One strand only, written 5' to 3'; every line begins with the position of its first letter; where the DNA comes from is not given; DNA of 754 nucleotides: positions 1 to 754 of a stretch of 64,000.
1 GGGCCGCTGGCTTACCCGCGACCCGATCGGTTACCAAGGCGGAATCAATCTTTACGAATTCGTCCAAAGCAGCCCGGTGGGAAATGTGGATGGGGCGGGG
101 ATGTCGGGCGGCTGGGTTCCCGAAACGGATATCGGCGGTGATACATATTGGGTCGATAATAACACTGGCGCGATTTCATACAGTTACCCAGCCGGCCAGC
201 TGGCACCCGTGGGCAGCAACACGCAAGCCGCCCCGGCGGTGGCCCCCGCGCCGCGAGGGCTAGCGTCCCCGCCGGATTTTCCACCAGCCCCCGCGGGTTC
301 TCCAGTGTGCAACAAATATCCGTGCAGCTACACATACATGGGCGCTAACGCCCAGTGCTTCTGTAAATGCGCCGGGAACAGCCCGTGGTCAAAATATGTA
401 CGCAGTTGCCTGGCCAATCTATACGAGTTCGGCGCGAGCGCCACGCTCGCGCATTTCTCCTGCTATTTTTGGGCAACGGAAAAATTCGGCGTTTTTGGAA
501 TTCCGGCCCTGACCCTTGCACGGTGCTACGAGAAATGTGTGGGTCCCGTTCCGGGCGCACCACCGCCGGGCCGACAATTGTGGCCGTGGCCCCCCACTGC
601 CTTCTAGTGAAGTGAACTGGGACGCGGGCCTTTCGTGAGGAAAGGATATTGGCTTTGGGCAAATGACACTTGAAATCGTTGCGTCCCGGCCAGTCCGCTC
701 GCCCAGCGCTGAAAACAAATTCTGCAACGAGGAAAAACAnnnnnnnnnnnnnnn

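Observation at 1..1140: RHS polymorphic-toxin 3' end with an unclassified Cys-rich C-terminal toxin domain and a candidate small membrane immunity gene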

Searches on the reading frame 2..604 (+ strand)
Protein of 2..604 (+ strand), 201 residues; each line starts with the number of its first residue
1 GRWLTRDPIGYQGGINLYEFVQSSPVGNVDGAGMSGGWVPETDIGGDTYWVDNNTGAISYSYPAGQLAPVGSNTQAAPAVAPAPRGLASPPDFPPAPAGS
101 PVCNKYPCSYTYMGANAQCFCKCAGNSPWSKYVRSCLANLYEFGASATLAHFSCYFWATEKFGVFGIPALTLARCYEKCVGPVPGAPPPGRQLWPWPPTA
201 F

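Call 4: search_protein_families(library=pfam, proteins=[window:2-604:+], max_evalue=1)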
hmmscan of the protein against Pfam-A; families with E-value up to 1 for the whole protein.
window:2-604:+ (201 aa): 0 families

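Call 5: search_protein_families(library=ncbifam, proteins=[window:2-604:+], max_evalue=1)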
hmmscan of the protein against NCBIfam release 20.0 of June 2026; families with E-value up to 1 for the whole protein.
window:2-604:+ (201 aa): 2 families
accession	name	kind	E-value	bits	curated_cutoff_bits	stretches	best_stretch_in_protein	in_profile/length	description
TIGR03696.1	Rhs_assc_core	domain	9.2e-08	32.5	32.5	1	1-34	43-76/76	RHS repeat-associated core domain-containing protein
NF041261.1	RHS_core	equivalog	0.055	11.2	2000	1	1-33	1229-1260/1261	RHS element core protein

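Call 7: find_homologous_proteins(query=window:98-604:+, max_evalue=0.01)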
Query window:98-604:+ (169 aa): 2 proteins with E <= 0.01 among 92 candidates.
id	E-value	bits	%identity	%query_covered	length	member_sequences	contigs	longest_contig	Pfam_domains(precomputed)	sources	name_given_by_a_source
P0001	7.4e-113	393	100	100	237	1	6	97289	-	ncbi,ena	-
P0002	8.6e-20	90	82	37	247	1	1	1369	-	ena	-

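Call 8: search_solved_structures(query=window:98-604:+, max_evalue=10)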
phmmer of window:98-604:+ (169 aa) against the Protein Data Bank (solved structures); distinct sequences matched with E-value up to 10: 8.
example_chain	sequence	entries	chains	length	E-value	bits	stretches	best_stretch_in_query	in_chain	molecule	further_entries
7nmz_C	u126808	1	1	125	0.084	16.1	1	1-45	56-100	E3 ubiquitin-protein ligase NEDD4-like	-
9gik_A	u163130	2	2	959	0.17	15.2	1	1-59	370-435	Isoform 5 of E3 ubiquitin-protein ligase NEDD4-like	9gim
5cq2_A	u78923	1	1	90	0.19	14.9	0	4-34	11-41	E3 ubiquitin-protein ligase Itchy homolog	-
2lb2_A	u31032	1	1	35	0.56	13.4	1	1-35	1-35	E3 ubiquitin-protein ligase NEDD4-like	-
2lty_A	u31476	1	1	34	0.69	13.1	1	1-33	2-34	E3 ubiquitin-protein ligase NEDD4-like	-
2n8t_A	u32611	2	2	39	0.72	13.1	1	1-33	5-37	E3 ubiquitin-protein ligase NEDD4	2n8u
6roh_A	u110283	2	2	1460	1.2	12.3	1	24-71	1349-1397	Probable phospholipid-transporting ATPase DRS2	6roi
6roj_A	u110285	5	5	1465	1.2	12.3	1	24-71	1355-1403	Probable phospholipid-transporting ATPase DRS2,Oxaloacetate decarboxylase alpha chain | Probable phospholipid-transporting ATPase DRS2,Probable phospholipid-tra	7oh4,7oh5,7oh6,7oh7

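Call 10: find_encoding_contigs(protein=P0001, flank=10000, max_places=6)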
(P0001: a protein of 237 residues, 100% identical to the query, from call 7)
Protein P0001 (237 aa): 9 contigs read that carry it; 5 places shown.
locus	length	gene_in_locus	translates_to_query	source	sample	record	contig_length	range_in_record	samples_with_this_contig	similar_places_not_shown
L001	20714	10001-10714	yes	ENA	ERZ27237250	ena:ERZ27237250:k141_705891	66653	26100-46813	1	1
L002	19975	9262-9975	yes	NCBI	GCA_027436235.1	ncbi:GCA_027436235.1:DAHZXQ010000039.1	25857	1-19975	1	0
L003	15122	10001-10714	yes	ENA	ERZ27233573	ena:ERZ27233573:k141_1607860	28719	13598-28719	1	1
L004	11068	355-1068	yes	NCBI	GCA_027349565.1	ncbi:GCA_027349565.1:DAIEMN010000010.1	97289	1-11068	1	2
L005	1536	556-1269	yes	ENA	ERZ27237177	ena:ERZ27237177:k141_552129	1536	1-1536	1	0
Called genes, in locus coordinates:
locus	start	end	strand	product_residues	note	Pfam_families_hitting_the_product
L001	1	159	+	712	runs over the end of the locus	PF04632:FUSC, PF13515:FUSC_2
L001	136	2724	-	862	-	PF00933:Glyco_hydro_3, PF01915:Glyco_hydro_3_C, PF07691:PA14, PF14310:Fn3-like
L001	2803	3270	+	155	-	PF03364:Polyketide_cyc, PF28469:DUF8410 (weak)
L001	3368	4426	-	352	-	PF20597:pAdhesive_15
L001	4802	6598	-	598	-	PF01368:DHH, PF02272:DHHA1, PF17768:RecJ_OB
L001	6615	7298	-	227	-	PF13507:GATase_5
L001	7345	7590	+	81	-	-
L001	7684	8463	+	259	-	-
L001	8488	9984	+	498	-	-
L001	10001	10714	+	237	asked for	-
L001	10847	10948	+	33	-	-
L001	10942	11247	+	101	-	-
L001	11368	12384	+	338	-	PF05368:NmrA, PF01370:Epimerase, PF13460:NAD_binding_10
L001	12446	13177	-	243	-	PF02548:Pantoate_transf, PF13714:PEP_mutase (weak)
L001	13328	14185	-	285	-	PF01255:Prenyltransf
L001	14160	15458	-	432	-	PF00709:Adenylsucc_synt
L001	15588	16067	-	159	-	-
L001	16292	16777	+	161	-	PF01903:CbiX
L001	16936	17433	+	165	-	PF22811:Zn_ribbon_NrdR, PF03477:ATP-cone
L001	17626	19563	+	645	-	PF02119:FlgI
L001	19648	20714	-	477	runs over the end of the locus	PF13424:TPR_12 (faint), PF13428:TPR_14 (faint), PF13432:TPR_16 (faint), PF20308:TPR-S, PF14559:TPR_19 (weak)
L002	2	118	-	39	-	?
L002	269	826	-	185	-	PF02622:DUF179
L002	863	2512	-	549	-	PF00890:FAD_binding_2, PF01266:DAO (weak), PF07992:Pyr_redox_2 (faint), PF02910:Succ_DH_flav_C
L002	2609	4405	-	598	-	PF00089:Trypsin (weak), PF13365:Trypsin_2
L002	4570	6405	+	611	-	PF01343:Peptidase_S49, PF00574:CLP_protease (faint), PF25145:NfeD1b_N, PF01343:Peptidase_S49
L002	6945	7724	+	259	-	-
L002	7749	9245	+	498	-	-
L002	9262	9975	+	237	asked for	-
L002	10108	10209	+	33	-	-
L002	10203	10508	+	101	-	-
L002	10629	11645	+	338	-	PF05368:NmrA, PF01370:Epimerase, PF13460:NAD_binding_10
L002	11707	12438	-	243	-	PF02548:Pantoate_transf, PF13714:PEP_mutase (weak)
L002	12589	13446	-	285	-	PF01255:Prenyltransf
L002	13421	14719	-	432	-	PF00709:Adenylsucc_synt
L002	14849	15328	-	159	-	-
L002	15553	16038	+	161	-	PF01903:CbiX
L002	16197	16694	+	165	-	PF22811:Zn_ribbon_NrdR, PF03477:ATP-cone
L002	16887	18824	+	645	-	PF02119:FlgI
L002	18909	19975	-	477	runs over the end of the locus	PF13424:TPR_12 (faint), PF13428:TPR_14 (faint), PF13432:TPR_16 (faint), PF20308:TPR-S, PF14559:TPR_19 (weak)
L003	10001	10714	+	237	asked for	-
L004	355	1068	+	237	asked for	-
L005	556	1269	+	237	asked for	-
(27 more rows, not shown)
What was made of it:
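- On Orphan rhs-CT/immunity module: In L002 the upstream gene is a Peptidase_S49 gene (call 10).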

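Call 18: find_related_loci(query=P0001, collection=genome_contigs, flank=10000)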
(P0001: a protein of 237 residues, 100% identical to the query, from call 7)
Query P0001 (237 aa) in genome_contigs; peptide patterns used: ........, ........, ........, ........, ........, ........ (x = any residue, [..] = any of these).
19 stretches matched a pattern, but none encodes a relative of the query by tblastn (E <= 1e-3).
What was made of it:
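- Tried and rejected: The first genome_contigs scan, with the single protein, found no relative (call 18).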

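Call 20: search_protein_families(library=pfam, proteins=[L001:7681-8460:+, L001:8470-9981:+, L002:6945-7721:+, L002:7749-9242:+], max_evalue=1)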
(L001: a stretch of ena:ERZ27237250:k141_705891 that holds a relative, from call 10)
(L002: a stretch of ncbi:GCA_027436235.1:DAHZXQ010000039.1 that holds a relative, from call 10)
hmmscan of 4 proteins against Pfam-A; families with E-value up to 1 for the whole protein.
L001:7681-8460:+ (260 aa): 0 families

L001:8470-9981:+ (504 aa): 2 families
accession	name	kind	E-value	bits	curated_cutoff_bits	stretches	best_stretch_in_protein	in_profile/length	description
PF24817.1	WD40_WDHD1_1st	-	0.0032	17.1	109.9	1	430-493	190-251/291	WDHD1 first WD40 domain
PF23414.1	Beta-prop_EML_2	-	0.044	13.6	90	1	425-495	4-70/266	Echinoderm microtubule-associated protein second beta-propeller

L002:6945-7721:+ (259 aa): 0 families

L002:7749-9242:+ (498 aa): 2 families
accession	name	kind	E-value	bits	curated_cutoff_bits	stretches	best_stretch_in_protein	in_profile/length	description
PF24817.1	WD40_WDHD1_1st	-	0.0032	17.2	109.9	1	424-487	190-251/291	WDHD1 first WD40 domain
PF23414.1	Beta-prop_EML_2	-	0.043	13.6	90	1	419-489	4-70/266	Echinoderm microtubule-associated protein second beta-propeller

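Call 21: search_protein_representatives(protein=window:98-604:+)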
Query: 169 residues. Proteins with E-value up to 0.001 (for the whole library): 227; up to 1e-10: 109; up to 1e-30: 5. The best 150 are listed.
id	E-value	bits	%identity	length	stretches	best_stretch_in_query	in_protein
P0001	2.3e-113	393.2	100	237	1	1-169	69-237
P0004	5.2e-54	199.6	78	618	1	46-169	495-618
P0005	1.5e-38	149.2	58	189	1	46-168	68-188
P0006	1.6e-37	145.8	65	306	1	52-168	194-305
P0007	2.1e-36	142.1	55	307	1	18-160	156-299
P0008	2.9e-24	102.5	51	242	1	49-166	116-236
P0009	1.1e-23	100.6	54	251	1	59-148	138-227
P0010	1.7e-23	100.0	49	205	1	45-157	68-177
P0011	2.1e-22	96.4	54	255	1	57-148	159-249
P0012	1.4e-21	93.7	55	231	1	58-147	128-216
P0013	1.5e-21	93.7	55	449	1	58-147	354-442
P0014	1.6e-20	90.3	53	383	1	58-148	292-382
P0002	2.7e-20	89.5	83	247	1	50-111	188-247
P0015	3.3e-20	89.3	44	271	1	25-164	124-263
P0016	8.7e-20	87.9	51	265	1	59-147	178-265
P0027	1.6e-17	80.5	54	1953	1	61-148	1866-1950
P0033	4.7e-17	79.0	49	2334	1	60-148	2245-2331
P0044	4.7e-15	72.4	56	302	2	2-43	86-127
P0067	3.7e-13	66.3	45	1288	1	50-152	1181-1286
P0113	2.3e-10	57.1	49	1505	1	65-148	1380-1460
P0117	3.1e-10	56.7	43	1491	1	63-148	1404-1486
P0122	5.1e-10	56.0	63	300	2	2-43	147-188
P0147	2.8e-08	50.4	66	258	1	3-46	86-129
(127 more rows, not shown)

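Call 43: search_protein_families(library=ncbifam, proteins=[P0001, L001:7681-8460:+], max_evalue=0.01)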
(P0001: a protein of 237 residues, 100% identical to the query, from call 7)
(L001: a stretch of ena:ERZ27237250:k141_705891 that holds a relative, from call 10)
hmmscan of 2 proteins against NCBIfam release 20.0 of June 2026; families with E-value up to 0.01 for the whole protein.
P0001 (237 aa): 2 families
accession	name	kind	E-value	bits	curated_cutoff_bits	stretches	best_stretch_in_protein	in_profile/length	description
TIGR03696.1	Rhs_assc_core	domain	2.2e-16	60.1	32.5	1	15-70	21-76/76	RHS repeat-associated core domain-containing protein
NF041261.1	RHS_core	equivalog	3.1e-09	35.2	2000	1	15-69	1207-1260/1261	RHS element core protein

L001:7681-8460:+ (260 aa): 2 families
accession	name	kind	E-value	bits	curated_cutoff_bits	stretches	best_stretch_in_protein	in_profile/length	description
TIGR03696.1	Rhs_assc_core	domain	2.5e-16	59.9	32.5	1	19-70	24-75/76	RHS repeat-associated core domain-containing protein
NF041261.1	RHS_core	equivalog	6.2e-10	37.6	2000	1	19-70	1210-1260/1261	RHS element core protein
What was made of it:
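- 2..103 (+): Last 34 aa of a truncated RHS-associated core domain: first aspartyl-protease motif DPIGY (nt 20-34) and degenerate second motif DGAGM (nt 89-103). The ORF starts 108 nt upstream of the window (237 aa in all). TIGR03696 positions 43-76/76 for the window part and 21-76/76 for the whole ORF (calls 5, 43).
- On Full-length RHS polymorphic toxin: Matched at 60.1 bits but only over positions 21-76 of 76 (call 43).
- On Known toxin families in Pfam-A, NCBIfam or PDB: NCBIfam matches only the RHS tail (calls 5, 43).
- Checked: The complete ORF scores 60.1 bits over positions 21-76 (calls 5, 43).
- TIGR03696 is matched only from position 21 (call 43).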

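Call 92: search_protein_families(library=pfam, proteins=[P0027, P0033, P0117, P0113, P0067], max_evalue=0.00001)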
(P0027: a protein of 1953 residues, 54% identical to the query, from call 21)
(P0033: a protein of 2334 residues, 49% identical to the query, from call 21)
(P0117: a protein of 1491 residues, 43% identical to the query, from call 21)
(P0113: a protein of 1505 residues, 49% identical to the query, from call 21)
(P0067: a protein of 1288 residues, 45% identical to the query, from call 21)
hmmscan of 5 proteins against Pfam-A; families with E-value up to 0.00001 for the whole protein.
P0027 (1953 aa): 9 families
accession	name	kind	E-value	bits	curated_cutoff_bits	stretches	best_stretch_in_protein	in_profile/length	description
PF05593.20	RHS_repeat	-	9.7e-79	258.9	22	6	1344-1381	1-38/38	RHS Repeat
PF22352.2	K319L-like_PKD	-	3.7e-38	129.8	27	3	165-247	1-82/84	K319L-like, PKD domain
PF18911.6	PKD_4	-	3.7e-29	101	27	2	158-236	1-71/85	PKD domain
PF21027.3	Sde0182_C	-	2.2e-14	54.2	27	0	369-391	1-23/83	Cellulose-binding protein Sde0182, C-terminal domain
PF00801.26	PKD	-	7.6e-14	51.9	23.5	0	167-239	7-71/80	PKD domain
PF02010.21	REJ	-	1.6e-10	40.7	25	0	361-395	93-132/452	REJ domain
PF20148.4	DUF6531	-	5e-09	36.8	24.1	1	929-1006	1-74/74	Domain of unknown function (DUF6531)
PF17963.7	Big_9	-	1.5e-06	29.4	23.6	0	351-433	1-81/89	Bacterial Ig domain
PF13620.12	CarboxypepD_reg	-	4.2e-06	27.5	32.3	0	648-696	5-48/82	Carboxypeptidase regulatory-like domain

P0033 (2334 aa): 1 family
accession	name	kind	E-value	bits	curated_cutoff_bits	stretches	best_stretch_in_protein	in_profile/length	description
PF05593.20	RHS_repeat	-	8.7e-06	26.4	22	0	956-989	1-34/38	RHS Repeat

P0117 (1491 aa): 3 families
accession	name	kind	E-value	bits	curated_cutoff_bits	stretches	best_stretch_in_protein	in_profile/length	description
PF05593.20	RHS_repeat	-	7.6e-36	122.2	22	1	777-807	1-31/38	RHS Repeat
PF20148.4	DUF6531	-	1.6e-16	60.8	24.1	1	190-266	1-74/74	Domain of unknown function (DUF6531)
PF03527.20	RHS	-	5.2e-11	42.6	27.9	1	1263-1297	1-35/38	RHS protein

P0113 (1505 aa): 1 family
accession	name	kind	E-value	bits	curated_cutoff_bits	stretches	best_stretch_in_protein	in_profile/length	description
PF05593.20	RHS_repeat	-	9.4e-32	109.2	22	1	202-242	1-38/38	RHS Repeat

P0067 (1288 aa): 3 families
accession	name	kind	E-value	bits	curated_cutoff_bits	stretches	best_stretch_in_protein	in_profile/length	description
PF05593.20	RHS_repeat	-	4.3e-84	276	22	11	662-698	1-37/38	RHS Repeat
PF03412.21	Peptidase_C39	-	1.1e-18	67.8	22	1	176-295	8-130/133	Peptidase C39 family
PF20148.4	DUF6531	-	3.3e-09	37.4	24.1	1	357-426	4-71/74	Domain of unknown function (DUF6531)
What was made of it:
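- Closest known: Orphan rhs-CT/rhsI modules of Enterobacteria. Different: The organism is a Planctomycetota member, and no T6SS marker was seen on carriers of this domain (call 92).
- Carriers include RHS proteins of 1288-2334 aa with RHS_repeat and DUF6531 hits (call 92).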
